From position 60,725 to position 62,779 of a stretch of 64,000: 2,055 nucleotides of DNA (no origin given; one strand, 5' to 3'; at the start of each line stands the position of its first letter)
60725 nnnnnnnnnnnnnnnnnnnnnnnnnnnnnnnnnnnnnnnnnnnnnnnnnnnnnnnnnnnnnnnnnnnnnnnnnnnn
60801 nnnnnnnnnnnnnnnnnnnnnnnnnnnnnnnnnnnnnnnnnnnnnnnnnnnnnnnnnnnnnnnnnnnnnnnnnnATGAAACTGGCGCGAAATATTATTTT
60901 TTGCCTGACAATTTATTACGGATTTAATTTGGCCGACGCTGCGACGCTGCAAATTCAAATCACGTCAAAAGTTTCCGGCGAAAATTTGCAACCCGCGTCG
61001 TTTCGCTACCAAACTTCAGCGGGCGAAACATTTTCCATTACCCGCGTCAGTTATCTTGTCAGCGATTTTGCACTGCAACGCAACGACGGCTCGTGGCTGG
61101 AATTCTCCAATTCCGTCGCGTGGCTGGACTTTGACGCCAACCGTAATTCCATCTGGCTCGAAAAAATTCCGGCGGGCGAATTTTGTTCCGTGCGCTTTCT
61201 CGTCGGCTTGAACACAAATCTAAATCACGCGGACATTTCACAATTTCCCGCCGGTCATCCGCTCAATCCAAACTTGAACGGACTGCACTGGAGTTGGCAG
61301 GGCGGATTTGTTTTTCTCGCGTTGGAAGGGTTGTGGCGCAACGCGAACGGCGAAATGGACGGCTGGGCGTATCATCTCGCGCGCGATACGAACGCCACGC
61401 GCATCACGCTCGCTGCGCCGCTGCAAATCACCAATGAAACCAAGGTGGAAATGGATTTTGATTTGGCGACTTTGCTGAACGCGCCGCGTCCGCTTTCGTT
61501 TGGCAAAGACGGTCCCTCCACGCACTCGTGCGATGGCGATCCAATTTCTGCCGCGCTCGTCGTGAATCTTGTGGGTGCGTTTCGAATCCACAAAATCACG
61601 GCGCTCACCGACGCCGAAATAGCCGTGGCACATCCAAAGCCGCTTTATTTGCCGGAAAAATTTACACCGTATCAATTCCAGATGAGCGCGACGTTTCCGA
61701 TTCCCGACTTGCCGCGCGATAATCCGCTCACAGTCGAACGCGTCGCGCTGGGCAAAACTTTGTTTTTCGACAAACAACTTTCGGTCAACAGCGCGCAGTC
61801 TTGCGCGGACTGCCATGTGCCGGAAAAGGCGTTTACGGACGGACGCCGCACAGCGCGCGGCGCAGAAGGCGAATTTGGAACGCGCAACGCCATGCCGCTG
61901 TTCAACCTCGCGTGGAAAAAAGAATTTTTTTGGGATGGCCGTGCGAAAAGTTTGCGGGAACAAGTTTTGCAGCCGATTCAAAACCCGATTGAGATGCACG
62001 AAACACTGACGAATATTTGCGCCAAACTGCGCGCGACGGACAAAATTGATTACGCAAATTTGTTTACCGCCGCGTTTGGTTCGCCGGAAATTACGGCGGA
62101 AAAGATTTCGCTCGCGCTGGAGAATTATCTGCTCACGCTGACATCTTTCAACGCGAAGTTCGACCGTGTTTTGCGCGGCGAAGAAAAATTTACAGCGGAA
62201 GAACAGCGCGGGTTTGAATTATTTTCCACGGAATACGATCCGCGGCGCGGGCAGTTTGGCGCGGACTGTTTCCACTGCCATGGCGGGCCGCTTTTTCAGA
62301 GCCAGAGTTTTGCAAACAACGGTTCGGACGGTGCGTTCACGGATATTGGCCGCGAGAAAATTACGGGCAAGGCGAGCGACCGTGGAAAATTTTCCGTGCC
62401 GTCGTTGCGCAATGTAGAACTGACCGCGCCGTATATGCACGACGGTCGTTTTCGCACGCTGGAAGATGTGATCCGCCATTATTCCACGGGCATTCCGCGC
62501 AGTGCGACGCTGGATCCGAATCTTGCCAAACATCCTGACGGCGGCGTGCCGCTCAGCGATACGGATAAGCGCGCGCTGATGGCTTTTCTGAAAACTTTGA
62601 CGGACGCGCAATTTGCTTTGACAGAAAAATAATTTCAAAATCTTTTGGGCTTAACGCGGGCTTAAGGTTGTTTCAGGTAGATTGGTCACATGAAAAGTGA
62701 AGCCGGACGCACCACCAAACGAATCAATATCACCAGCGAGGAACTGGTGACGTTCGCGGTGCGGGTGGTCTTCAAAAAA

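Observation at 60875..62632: MbnP-like and MbnH-like (diheme peroxidase) domains fused in one polypeptide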

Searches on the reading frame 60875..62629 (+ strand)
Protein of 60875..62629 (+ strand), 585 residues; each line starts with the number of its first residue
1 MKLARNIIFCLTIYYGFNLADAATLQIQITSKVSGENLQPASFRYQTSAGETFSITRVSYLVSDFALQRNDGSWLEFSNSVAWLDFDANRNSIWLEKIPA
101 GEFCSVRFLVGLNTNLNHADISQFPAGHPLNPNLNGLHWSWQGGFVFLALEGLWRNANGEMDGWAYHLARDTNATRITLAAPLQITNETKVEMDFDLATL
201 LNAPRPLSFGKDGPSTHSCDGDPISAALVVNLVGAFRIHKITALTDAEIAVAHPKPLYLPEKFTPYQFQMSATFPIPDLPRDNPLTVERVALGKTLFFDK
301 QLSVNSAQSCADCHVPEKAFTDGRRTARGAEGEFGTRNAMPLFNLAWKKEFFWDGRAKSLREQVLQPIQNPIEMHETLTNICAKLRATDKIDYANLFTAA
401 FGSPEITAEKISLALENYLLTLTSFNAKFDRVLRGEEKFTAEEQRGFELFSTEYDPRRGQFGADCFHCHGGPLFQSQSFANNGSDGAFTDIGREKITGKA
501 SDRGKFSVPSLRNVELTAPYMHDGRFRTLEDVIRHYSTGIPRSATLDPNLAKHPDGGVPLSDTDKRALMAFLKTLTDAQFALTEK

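Call 3: search_protein_families(library=pfam, proteins=[window:60875-62629:+], max_evalue=0.01)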
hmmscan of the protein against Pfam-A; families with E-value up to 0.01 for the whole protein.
window:60875-62629:+ (585 aa): 4 families
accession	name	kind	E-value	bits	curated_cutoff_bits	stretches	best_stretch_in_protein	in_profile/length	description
PF03150.19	CCP_MauG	-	7.2e-55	186.2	25.6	1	288-438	2-149/149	Di-haem cytochrome c peroxidase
PF20243.3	MbnP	-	7.1e-33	114.5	27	1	24-203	3-178/189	MbnP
PF00034.26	Cytochrom_C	-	0.001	20.8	21.3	0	461-575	8-89/90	Cytochrome c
PF13442.11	Cytochrome_CBB3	-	0.0074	17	27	0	460-542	9-50/68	Cytochrome C oxidase, cbb3-type, subunit III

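Call 4: search_protein_families(library=ncbifam, proteins=[window:60875-62629:+], max_evalue=0.01)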
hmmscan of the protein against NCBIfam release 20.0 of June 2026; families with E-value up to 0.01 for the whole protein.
window:60875-62629:+ (585 aa): 6 families
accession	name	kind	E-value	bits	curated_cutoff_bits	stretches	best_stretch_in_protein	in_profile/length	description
TIGR04039.1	MXAN_0977_Heme2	hypoth_equivalog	1.3e-69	234.8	362.85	1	280-580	2-326/336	MbnH family di-heme enzyme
TIGR03791.1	TTQ_mauG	equivalog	5.7e-55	186.6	443.85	1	285-581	1-284/291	tryptophan tryptophylquinone biosynthesis enzyme MauG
TIGR03981.2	SAM_quin_mod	hypoth_equivalog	3.9e-31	108.3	340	2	387-541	207-363/411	His-Xaa-Ser system-associated MauG-like protein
TIGR04052.2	MbnP_like_WxW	equivalog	8.3e-10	38.5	140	1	53-169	31-161/257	MbnP family copper-binding protein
NF052341.1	hydrazine_gamma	equivalog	0.00011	21.3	625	0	454-535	232-310/339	hydrazine synthase subunit gamma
TIGR04484.1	thiosulf_SoxA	equivalog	0.0018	17.6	110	0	282-350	100-163/212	sulfur oxidation c-type cytochrome SoxA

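Call 6: find_homologous_proteins(query=window:60875-62629:+, max_evalue=1e-10)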
Query window:60875-62629:+ (585 aa): 4462 proteins with E <= 1e-10 among 8000 candidates; the best 120 are listed.
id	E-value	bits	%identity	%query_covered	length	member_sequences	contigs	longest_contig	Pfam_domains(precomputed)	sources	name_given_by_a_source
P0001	0.0e+0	1360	100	100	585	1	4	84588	PF03150.20,PF20243.4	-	-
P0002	0.0e+0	1265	91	100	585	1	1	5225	PF03150.20,PF20243.4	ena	-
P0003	0.0e+0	1257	91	100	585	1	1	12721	PF03150.20,PF20243.4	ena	-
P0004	0.0e+0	1255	92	99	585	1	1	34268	PF03150.20,PF20243.4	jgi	jgi:cytochrome c peroxidase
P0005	0.0e+0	1243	91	100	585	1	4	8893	PF03150.20,PF20243.4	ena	-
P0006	0.0e+0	1236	89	100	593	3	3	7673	PF03150.20,PF20243.4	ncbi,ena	-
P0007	0.0e+0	1235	89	100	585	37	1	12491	PF03150.20,PF20243.4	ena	-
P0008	0.0e+0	1212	89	99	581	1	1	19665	PF03150.20,PF20243.4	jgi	jgi:cytochrome c peroxidase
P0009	0.0e+0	1207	88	99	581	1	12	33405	PF03150.20,PF00034.27,PF20243.4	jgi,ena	jgi:cytochrome c peroxidase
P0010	0.0e+0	1207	88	99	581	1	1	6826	PF03150.20,PF00034.27,PF20243.4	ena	-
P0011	0.0e+0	1205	88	99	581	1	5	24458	PF03150.20,PF00034.27,PF20243.4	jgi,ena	jgi:cytochrome c peroxidase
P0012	0.0e+0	1205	88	99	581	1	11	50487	PF03150.20,PF00034.27,PF20243.4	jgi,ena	-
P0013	0.0e+0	1205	88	99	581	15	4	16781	PF03150.20,PF00034.27,PF20243.4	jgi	jgi:cytochrome c peroxidase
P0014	0.0e+0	1204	88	99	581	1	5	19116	PF03150.20,PF00034.27,PF20243.4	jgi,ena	-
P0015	0.0e+0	1204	88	99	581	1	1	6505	PF03150.20,PF20243.4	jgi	jgi:cytochrome c peroxidase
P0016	0.0e+0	1203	88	100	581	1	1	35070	PF03150.20,PF00034.27,PF20243.4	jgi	-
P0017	0.0e+0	1202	88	99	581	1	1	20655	PF03150.20,PF00034.27,PF20243.4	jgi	jgi:cytochrome c peroxidase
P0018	0.0e+0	1202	88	99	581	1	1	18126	PF03150.20,PF20243.4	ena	-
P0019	0.0e+0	1200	88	99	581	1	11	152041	PF03150.20,PF00034.27,PF20243.4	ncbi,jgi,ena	jgi:cytochrome c peroxidase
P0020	0.0e+0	1199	89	98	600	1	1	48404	PF03150.20,PF00034.27,PF20243.4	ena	-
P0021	0.0e+0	1198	87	99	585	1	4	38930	PF03150.20,PF20243.4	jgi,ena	-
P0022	0.0e+0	1197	88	99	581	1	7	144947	PF03150.20,PF20243.4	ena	-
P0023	0.0e+0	1195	88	99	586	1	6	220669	PF03150.20,PF00034.27,PF20243.4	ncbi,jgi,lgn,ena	jgi:cytochrome c peroxidase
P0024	0.0e+0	1195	87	98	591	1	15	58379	PF03150.20,PF20243.4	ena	-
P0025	0.0e+0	1195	87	99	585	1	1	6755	PF03150.20,PF20243.4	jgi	-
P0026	0.0e+0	1194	88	99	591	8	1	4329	PF03150.20,PF20243.4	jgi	-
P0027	0.0e+0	1194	87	99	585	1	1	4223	PF03150.20,PF20243.4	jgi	-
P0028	0.0e+0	1192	87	99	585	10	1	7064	PF03150.20,PF20243.4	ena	-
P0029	0.0e+0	1191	89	98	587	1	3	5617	PF03150.20,PF20243.4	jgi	jgi:cytochrome c peroxidase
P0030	0.0e+0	1188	87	98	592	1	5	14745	PF03150.20,PF20243.4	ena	-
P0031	0.0e+0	1188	87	99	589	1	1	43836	PF03150.20,PF20243.4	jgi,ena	-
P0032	0.0e+0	1181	87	99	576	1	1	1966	PF03150.20,PF00034.27,PF20243.4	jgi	-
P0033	0.0e+0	1175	85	100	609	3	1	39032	PF03150.20,PF00034.27,PF20243.4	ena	-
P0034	0.0e+0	1175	86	98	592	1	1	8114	PF03150.20,PF20243.4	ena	-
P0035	0.0e+0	1173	88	96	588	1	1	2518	PF03150.20,PF20243.4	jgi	jgi:cytochrome c peroxidase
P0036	0.0e+0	1173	87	96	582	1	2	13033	PF03150.20,PF00034.27,PF20243.4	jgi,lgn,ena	jgi:cytochrome c peroxidase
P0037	0.0e+0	1168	82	100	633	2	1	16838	PF03150.20,PF20243.4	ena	-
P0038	0.0e+0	1168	87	98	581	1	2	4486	PF03150.20,PF20243.4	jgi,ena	-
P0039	0.0e+0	1167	87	95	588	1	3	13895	PF03150.20,PF20243.4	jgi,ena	jgi:cytochrome c peroxidase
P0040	0.0e+0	1166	80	99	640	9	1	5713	PF03150.20,PF20243.4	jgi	jgi:cytochrome c peroxidase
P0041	0.0e+0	1163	87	96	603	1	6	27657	PF03150.20,PF20243.4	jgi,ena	-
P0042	0.0e+0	1159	85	98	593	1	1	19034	PF03150.20,PF20243.4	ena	-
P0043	0.0e+0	1157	85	98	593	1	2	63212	PF03150.20,PF20243.4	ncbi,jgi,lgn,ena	jgi:cytochrome c peroxidase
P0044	0.0e+0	1156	84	100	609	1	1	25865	PF03150.20,PF20243.4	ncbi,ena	-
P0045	0.0e+0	1156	85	98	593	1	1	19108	PF03150.20,PF20243.4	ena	-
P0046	0.0e+0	1156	86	98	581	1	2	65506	PF03150.20,PF20243.4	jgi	jgi:cytochrome c peroxidase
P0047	0.0e+0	1155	85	98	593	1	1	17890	PF03150.20,PF20243.4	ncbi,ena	-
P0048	0.0e+0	1155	85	96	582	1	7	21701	PF03150.20,PF00034.27,PF20243.4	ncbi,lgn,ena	-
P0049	0.0e+0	1155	83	100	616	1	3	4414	PF03150.20,PF20243.4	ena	-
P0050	0.0e+0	1154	85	98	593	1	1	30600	PF03150.20,PF20243.4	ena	-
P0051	0.0e+0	1152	84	97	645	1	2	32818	PF03150.20,PF20243.4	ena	-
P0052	0.0e+0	1151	84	96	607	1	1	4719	PF03150.20,PF20243.4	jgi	jgi:cytochrome c peroxidase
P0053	0.0e+0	1150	86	98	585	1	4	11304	PF03150.20,PF20243.4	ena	-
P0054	0.0e+0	1150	84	98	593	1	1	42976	PF03150.20,PF20243.4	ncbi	-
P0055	0.0e+0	1149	85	97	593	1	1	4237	PF03150.20,PF20243.4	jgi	jgi:cytochrome c peroxidase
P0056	0.0e+0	1148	84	100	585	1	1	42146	PF03150.20,PF20243.4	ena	-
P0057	0.0e+0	1147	84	98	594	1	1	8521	PF03150.20,PF20243.4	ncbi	ncbi:MAG TPA: MbnP family protein [Verrucomicrobiae bacterium]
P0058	0.0e+0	1146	84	97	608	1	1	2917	PF03150.20,PF20243.4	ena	-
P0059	0.0e+0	1146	82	96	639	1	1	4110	PF03150.20,PF20243.4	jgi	jgi:cytochrome c peroxidase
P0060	0.0e+0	1145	85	96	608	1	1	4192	PF03150.20,PF20243.4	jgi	jgi:cytochrome c peroxidase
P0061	0.0e+0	1145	85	99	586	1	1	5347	PF03150.20,PF20243.4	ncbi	ncbi:MAG: hypothetical protein RL616_1495 [Verrucomicrobiota bacterium]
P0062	0.0e+0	1145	85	96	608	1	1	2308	PF03150.20,PF20243.4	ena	-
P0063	0.0e+0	1144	84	99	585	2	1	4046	PF03150.20,PF00034.27,PF20243.4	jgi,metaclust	metaclust:\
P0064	0.0e+0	1143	82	100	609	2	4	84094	PF03150.20,PF00034.27,PF20243.4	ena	-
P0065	0.0e+0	1142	84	96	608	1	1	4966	PF03150.20,PF20243.4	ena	-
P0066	0.0e+0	1142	83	99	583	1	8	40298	PF03150.20,PF20243.4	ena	-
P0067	0.0e+0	1142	84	96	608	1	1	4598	PF03150.20,PF20243.4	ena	-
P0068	0.0e+0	1141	84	98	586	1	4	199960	PF03150.20,PF00034.27,PF20243.4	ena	-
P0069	0.0e+0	1140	86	96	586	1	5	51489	PF03150.20,PF20243.4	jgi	jgi:cytochrome c peroxidase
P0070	0.0e+0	1139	83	99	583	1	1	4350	PF03150.20,PF20243.4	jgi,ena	jgi:cytochrome c peroxidase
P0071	0.0e+0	1138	83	99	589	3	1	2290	PF03150.20,PF20243.4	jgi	jgi:cytochrome c peroxidase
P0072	0.0e+0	1136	83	99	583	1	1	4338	PF03150.20,PF20243.4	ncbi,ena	-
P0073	0.0e+0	1135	80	96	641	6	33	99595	PF03150.20,PF20243.4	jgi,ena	-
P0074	0.0e+0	1133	84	96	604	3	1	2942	PF03150.20,PF20243.4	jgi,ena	-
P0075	0.0e+0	1131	84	98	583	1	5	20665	PF03150.20,PF20243.4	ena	-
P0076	0.0e+0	1130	78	96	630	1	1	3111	PF03150.20,PF20243.4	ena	-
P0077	0.0e+0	1128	87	93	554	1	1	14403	PF03150.20,PF20243.4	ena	-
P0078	0.0e+0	1127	83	99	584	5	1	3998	PF03150.20,PF00034.27,PF20243.4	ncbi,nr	ncbi:MAG TPA: MbnP family protein [bacterium]|nr:MbnP family protein [bacterium]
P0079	0.0e+0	1126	82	98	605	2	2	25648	PF03150.20,PF20243.4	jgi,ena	-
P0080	0.0e+0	1126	81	98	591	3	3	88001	PF03150.20,PF20243.4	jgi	-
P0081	0.0e+0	1125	84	99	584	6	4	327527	PF03150.20,PF00034.27,PF20243.4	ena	-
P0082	0.0e+0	1121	82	100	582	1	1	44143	PF03150.20,PF20243.4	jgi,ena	jgi:cytochrome c peroxidase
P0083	0.0e+0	1121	83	99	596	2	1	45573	PF03150.20,PF20243.4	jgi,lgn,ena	-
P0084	0.0e+0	1118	78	99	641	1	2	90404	PF03150.20,PF20243.4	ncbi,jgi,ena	jgi:cytochrome c peroxidase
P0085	0.0e+0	1115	83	99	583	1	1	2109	PF03150.20,PF20243.4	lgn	-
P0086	0.0e+0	1114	79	96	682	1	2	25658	PF03150.20,PF20243.4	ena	-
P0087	0.0e+0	1114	82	99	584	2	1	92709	PF03150.20,PF20243.4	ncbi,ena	-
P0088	0.0e+0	1113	83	97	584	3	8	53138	PF03150.20,PF20243.4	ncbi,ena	-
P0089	0.0e+0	1113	82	99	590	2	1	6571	PF03150.20,PF20243.4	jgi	-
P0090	0.0e+0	1112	81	100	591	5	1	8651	PF03150.20,PF20243.4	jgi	-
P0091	0.0e+0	1112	82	98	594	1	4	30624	PF03150.20,PF20243.4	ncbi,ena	-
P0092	0.0e+0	1111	81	99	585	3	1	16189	PF03150.20,PF20243.4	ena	-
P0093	0.0e+0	1110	81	100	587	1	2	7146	PF03150.20,PF20243.4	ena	-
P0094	0.0e+0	1108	81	100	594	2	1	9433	PF03150.20,PF20243.4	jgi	jgi:cytochrome c peroxidase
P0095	0.0e+0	1106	77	99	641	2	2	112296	PF03150.20,PF20243.4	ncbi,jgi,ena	jgi:cytochrome c peroxidase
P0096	0.0e+0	1106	80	99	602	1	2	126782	PF03150.20,PF00034.27,PF20243.4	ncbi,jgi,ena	jgi:cytochrome c peroxidase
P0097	0.0e+0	1105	81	98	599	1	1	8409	PF03150.20,PF20243.4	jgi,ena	-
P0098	0.0e+0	1105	82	99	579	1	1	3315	PF03150.20,PF20243.4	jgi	-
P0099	0.0e+0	1105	77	96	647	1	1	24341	PF03150.20,PF20243.4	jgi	jgi:cytochrome c peroxidase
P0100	0.0e+0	1105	84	96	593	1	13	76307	PF03150.20,PF20243.4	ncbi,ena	-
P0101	0.0e+0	1105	84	96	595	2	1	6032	PF03150.20,PF00034.27,PF20243.4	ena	-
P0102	0.0e+0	1104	82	99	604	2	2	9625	PF03150.20,PF20243.4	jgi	-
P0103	0.0e+0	1104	83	96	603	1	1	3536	PF03150.20,PF20243.4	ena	-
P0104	0.0e+0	1104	79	99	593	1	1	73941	PF03150.20,PF20243.4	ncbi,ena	-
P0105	0.0e+0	1103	80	99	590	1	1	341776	PF03150.20,PF20243.4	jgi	jgi:cytochrome c peroxidase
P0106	0.0e+0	1102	82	99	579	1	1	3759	PF03150.20,PF20243.4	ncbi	-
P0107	0.0e+0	1102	78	98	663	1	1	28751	PF03150.20,PF20243.4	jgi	jgi:cytochrome c peroxidase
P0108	0.0e+0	1102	83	96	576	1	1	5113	PF03150.20,PF20243.4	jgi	jgi:cytochrome c peroxidase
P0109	0.0e+0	1101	83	96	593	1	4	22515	PF03150.20,PF20243.4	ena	-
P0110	0.0e+0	1101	80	99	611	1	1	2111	PF03150.20,PF20243.4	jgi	jgi:cytochrome c peroxidase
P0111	0.0e+0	1098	81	100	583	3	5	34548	PF03150.20,PF20243.4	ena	-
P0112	0.0e+0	1098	80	98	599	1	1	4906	PF03150.20,PF20243.4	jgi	-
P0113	0.0e+0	1098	83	96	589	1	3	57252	PF03150.20,PF20243.4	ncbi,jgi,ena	jgi:cytochrome c peroxidase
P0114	0.0e+0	1097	81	96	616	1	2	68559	PF03150.20,PF20243.4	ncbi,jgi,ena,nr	ncbi:MAG TPA: MbnP family protein [Verrucomicrobiae bacterium]|nr:MbnP family protein [Verrucomicrob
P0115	0.0e+0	1096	69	98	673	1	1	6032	PF03150.20,PF00034.27,PF20243.4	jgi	jgi:cytochrome c peroxidase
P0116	0.0e+0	1096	79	99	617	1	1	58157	PF03150.20,PF20243.4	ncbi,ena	-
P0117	0.0e+0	1096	81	99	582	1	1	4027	PF03150.20,PF20243.4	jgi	jgi:cytochrome c peroxidase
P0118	0.0e+0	1095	81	99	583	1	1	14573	PF03150.20,PF20243.4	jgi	jgi:cytochrome c peroxidase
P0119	0.0e+0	1095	81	96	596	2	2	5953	PF03150.20,PF20243.4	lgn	-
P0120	0.0e+0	1095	83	96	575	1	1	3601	PF03150.20,PF00034.27,PF20243.4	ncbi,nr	ncbi:MAG: cytochrome C peroxidase [Verrucomicrobia bacterium]|nr:cytochrome C peroxidase [Verrucomic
